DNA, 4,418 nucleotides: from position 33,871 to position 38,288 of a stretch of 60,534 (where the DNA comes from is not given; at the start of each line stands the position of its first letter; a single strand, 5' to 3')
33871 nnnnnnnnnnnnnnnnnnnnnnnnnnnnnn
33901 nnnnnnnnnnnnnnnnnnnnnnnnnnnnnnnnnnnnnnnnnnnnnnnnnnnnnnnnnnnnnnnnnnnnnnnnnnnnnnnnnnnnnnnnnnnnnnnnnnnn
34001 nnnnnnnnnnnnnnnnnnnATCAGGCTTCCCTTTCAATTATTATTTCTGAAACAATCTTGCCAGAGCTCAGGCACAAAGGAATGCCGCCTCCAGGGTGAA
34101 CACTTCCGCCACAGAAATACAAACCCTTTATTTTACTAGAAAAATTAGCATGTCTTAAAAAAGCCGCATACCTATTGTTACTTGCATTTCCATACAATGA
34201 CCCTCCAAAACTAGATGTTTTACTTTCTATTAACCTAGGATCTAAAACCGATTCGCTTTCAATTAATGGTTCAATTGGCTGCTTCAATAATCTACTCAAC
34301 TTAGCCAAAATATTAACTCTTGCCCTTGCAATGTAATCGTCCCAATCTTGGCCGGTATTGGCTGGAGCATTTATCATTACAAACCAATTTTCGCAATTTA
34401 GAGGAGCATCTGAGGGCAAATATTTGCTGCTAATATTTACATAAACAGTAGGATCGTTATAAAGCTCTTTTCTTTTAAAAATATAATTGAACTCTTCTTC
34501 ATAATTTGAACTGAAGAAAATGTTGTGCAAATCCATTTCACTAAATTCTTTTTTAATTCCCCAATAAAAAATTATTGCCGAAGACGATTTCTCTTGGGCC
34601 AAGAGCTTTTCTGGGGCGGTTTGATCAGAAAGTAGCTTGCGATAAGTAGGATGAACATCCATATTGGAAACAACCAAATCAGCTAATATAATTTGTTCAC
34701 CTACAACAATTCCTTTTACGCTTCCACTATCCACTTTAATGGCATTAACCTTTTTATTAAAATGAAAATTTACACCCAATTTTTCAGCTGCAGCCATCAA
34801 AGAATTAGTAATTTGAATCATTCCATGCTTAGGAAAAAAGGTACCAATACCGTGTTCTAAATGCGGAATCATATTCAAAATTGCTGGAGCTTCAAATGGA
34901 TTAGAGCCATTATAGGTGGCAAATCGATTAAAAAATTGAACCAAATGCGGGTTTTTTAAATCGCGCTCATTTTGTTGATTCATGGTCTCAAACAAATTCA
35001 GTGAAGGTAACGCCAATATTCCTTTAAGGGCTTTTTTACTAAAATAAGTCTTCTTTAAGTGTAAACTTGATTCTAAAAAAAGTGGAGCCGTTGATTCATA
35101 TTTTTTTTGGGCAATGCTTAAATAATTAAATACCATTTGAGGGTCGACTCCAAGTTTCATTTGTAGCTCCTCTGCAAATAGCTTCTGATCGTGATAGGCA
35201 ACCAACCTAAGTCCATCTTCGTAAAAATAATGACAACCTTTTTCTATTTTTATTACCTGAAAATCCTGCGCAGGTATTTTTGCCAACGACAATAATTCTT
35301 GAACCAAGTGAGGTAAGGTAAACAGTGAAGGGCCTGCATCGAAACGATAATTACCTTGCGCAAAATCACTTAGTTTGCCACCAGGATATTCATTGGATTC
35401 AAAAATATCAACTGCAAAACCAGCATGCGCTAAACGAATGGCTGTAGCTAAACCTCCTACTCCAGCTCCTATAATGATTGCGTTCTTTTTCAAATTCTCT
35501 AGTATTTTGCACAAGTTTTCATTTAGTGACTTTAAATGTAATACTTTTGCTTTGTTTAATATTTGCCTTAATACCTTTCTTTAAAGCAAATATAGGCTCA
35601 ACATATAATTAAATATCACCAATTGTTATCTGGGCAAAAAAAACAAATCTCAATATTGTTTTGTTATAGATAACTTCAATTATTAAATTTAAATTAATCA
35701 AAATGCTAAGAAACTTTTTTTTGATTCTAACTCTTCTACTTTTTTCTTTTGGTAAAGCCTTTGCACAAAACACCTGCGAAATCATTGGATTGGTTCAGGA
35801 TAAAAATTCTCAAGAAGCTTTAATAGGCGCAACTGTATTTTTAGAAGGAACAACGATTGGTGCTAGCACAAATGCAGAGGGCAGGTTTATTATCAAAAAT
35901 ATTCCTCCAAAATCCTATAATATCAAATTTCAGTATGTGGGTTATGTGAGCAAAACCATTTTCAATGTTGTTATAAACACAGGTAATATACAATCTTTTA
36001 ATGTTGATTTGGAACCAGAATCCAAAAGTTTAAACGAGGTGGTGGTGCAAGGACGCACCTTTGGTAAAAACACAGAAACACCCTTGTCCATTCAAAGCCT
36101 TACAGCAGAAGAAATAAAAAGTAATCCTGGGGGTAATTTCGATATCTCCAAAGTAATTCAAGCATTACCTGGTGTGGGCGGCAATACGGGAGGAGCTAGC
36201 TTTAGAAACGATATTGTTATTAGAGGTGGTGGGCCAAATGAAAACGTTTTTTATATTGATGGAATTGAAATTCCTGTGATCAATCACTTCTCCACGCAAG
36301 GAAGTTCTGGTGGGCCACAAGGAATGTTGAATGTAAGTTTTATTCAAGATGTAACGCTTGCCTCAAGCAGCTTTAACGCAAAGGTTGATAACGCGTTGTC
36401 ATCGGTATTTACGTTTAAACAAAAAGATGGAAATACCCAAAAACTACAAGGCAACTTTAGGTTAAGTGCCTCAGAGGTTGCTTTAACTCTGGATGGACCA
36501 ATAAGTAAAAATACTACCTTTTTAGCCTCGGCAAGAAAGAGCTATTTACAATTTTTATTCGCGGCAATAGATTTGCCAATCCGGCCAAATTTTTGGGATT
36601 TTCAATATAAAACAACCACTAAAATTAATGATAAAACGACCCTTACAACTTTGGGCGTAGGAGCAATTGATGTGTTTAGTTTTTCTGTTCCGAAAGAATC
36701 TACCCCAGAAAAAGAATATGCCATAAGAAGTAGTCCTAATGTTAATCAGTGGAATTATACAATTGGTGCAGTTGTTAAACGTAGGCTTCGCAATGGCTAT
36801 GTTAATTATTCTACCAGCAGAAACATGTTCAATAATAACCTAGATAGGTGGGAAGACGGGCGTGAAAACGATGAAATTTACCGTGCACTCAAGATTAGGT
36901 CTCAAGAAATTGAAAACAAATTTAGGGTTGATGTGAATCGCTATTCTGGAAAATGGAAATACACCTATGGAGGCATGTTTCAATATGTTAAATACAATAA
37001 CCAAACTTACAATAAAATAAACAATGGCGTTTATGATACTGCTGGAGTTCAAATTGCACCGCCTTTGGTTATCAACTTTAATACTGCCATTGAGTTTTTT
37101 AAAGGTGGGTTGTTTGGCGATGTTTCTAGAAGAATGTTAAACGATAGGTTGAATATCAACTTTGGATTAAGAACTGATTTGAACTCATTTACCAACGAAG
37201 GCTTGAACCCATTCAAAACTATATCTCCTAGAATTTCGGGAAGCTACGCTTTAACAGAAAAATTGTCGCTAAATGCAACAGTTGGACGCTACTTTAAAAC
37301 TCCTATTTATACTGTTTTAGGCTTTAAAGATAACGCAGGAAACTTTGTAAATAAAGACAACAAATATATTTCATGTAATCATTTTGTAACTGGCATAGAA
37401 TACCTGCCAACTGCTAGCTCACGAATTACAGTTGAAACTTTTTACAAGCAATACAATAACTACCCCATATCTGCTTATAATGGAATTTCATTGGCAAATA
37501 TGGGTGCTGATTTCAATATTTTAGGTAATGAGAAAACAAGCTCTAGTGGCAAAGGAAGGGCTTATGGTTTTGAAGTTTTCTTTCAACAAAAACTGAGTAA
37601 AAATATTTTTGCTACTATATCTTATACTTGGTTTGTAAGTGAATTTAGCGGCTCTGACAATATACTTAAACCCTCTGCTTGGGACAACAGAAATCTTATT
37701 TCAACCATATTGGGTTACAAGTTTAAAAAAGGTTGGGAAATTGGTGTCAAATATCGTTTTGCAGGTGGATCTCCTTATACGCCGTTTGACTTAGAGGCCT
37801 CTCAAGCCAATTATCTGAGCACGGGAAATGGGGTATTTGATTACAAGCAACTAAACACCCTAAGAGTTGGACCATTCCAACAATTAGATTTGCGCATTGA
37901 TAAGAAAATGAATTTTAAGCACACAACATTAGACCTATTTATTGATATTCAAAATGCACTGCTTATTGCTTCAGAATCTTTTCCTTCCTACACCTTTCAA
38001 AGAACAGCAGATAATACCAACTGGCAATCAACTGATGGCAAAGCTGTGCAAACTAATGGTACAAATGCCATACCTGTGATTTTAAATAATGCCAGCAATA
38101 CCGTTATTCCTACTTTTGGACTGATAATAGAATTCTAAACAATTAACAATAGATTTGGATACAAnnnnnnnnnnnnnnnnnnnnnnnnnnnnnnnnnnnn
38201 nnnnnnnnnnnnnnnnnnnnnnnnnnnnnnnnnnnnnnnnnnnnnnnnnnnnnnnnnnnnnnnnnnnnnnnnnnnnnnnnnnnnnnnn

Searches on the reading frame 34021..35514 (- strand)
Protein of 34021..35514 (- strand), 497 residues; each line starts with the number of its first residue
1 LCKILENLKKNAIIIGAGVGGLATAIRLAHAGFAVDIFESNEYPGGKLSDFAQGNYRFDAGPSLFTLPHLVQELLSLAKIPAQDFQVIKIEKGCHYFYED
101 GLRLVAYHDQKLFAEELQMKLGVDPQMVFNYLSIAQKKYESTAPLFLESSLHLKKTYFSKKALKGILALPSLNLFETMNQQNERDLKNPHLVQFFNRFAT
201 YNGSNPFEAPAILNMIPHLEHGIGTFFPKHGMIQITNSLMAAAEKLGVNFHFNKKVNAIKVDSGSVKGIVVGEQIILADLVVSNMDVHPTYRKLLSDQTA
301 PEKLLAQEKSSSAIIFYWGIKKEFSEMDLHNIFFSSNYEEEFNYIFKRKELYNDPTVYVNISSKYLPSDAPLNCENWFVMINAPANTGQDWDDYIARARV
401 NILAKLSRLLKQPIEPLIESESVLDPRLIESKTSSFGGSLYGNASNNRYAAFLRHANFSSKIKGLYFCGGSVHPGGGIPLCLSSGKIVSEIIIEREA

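Call 26: search_protein_families(library=pfam, proteins=[window:34021-35514:-], max_evalue=0.001)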
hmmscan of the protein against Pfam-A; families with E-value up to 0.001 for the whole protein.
window:34021-35514:- (497 aa): 9 families
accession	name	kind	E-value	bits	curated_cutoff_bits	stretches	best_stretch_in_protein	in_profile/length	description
PF01593.30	Amino_oxidase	-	2.1e-26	93.7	19.8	1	20-493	2-443/443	Flavin containing amine oxidoreductase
PF13450.12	NAD_binding_8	-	2.6e-13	50.4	21.9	1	14-69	1-56/68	NAD(P)-binding Rossmann-like domain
PF01266.30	DAO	-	1e-11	45.4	27.9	1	12-125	2-116/353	FAD dependent oxidoreductase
PF03486.20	HI0933_like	-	2.4e-09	37.4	50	1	11-116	2-105/244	HI0933-like protein Rossmann domain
PF07992.20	Pyr_redox_2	-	2.5e-08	34.1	26.1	1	11-45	2-37/291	Pyridine nucleotide-disulphide oxidoreductase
PF00890.30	FAD_binding_2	-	2.9e-08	33.8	20.4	1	12-55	2-44/414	FAD binding domain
PF00070.33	Pyr_redox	-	2.4e-05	25.2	22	0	235-271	42-79/82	Pyridine nucleotide-disulphide oxidoreductase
PF12831.13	FAD_oxidored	-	0.0005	19.9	27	0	13-50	3-40/416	FAD dependent oxidoreductase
PF01494.25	FAD_binding_3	-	0.00052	19.8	22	0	12-39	4-31/349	FAD binding domain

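Call 28: search_protein_families(library=ncbifam, proteins=[window:34021-35514:-], max_evalue=0.001)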
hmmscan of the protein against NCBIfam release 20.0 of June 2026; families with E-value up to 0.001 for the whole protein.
window:34021-35514:- (497 aa): 55 families (the best 25 are shown)
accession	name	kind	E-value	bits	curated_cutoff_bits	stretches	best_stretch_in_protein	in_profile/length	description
NF042421.1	hydcarot_desat_CrtD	equivalog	8e-195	647.9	500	1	10-494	2-485/487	1-hydroxycarotenoid 3,4-desaturase CrtD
TIGR02734.1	crtI_fam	subfamily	2.6e-90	303.5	238.1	1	12-495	1-491/504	phytoene desaturase family protein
NF045637.1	carotdesatCrtDProt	equivalog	3e-83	280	580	1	13-493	2-483/485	1-hydroxycarotenoid 3,4-desaturase CrtD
NF058655.1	CrtID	equivalog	9.6e-76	255.5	640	1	13-489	2-478/478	bifunctional phytoene desaturase/3,4-desaturase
TIGR02730.1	carot_isom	equivalog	6.9e-23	81.2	586.9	1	11-485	2-481/493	carotenoid isomerase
TIGR02733.1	desat_CrtD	equivalog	4.6e-17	61.9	549.7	2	10-61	2-53/492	C-3',4' desaturase CrtD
NF005560.0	PRK07233.1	equivalog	1.5e-12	47.1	252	1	12-59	3-50/435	hypothetical protein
NF005547.0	PRK07208.1-3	equivalog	1.2e-11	44.1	380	1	8-66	3-61/465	hypothetical protein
NF001933.0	PRK00711.1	subfamily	2.1e-11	43.5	383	1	234-288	202-256/429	D-amino acid dehydrogenase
NF045689.1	BCarotKetCrtO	equivalog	7.7e-11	41.2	1000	0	10-47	4-41/563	beta-carotene ketolase CrtO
TIGR03467.1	HpnE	equivalog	2.6e-10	40.2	283.05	1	13-62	2-53/430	hydroxysqualene dehydroxylase HpnE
TIGR00275.1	TIGR00275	subfamily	1.9e-09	36.8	183.8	1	13-114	2-100/401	aminoacetone oxidase family FAD-binding enzyme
NF005548.0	PRK07208.1-4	equivalog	2.5e-09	36.3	389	1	9-87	3-81/488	hypothetical protein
NF005313.0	PRK06847.1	subfamily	1.9e-08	33.7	372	1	10-41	5-36/375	hypothetical protein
TIGR02732.1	zeta_caro_desat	equivalog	1e-07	31.3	622.15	1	13-65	3-56/474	9,9'-di-cis-zeta-carotene desaturase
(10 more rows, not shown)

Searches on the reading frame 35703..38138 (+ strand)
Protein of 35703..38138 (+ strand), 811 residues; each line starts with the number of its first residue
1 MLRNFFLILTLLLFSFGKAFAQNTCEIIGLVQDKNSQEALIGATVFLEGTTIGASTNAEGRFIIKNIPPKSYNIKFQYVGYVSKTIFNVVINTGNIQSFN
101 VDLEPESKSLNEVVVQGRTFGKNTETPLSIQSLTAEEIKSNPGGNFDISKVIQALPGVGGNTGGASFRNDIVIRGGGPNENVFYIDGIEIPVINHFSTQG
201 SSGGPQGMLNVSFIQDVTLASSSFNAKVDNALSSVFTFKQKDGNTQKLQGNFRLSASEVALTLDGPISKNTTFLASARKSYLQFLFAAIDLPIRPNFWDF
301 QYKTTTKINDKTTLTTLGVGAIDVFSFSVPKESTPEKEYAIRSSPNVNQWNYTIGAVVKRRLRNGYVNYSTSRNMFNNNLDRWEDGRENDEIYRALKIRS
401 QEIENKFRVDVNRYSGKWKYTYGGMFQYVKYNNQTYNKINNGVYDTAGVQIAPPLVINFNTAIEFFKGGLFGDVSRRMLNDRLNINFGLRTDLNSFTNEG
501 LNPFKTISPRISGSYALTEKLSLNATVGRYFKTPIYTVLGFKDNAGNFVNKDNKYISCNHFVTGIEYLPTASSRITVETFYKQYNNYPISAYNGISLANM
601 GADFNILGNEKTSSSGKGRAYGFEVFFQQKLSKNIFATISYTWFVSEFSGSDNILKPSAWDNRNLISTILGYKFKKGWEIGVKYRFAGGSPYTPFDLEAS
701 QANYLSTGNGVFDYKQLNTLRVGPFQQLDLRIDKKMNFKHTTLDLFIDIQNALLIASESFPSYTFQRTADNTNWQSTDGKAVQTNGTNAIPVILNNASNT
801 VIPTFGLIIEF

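Call 26: search_protein_families(library=pfam, proteins=[window:35703-38138:+], max_evalue=0.001)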
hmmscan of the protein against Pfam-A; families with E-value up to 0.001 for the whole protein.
window:35703-38138:+ (811 aa): 4 families
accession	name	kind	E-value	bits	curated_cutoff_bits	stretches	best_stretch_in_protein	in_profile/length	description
PF13715.12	CarbopepD_reg_2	-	3.5e-20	72.3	32.2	1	29-115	3-88/88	CarboxypepD_reg-like domain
PF13620.12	CarboxypepD_reg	-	4.8e-13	49.7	32.3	1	27-104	2-82/82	Carboxypeptidase regulatory-like domain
PF07715.20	Plug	-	1.7e-10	41.8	23.9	1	124-220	3-91/107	TonB-dependent Receptor Plug Domain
PF09430.16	EMC7_beta-sandw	-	0.00058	20.5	26.6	0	35-104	2-73/122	ER membrane protein complex subunit 7, beta-sandwich domain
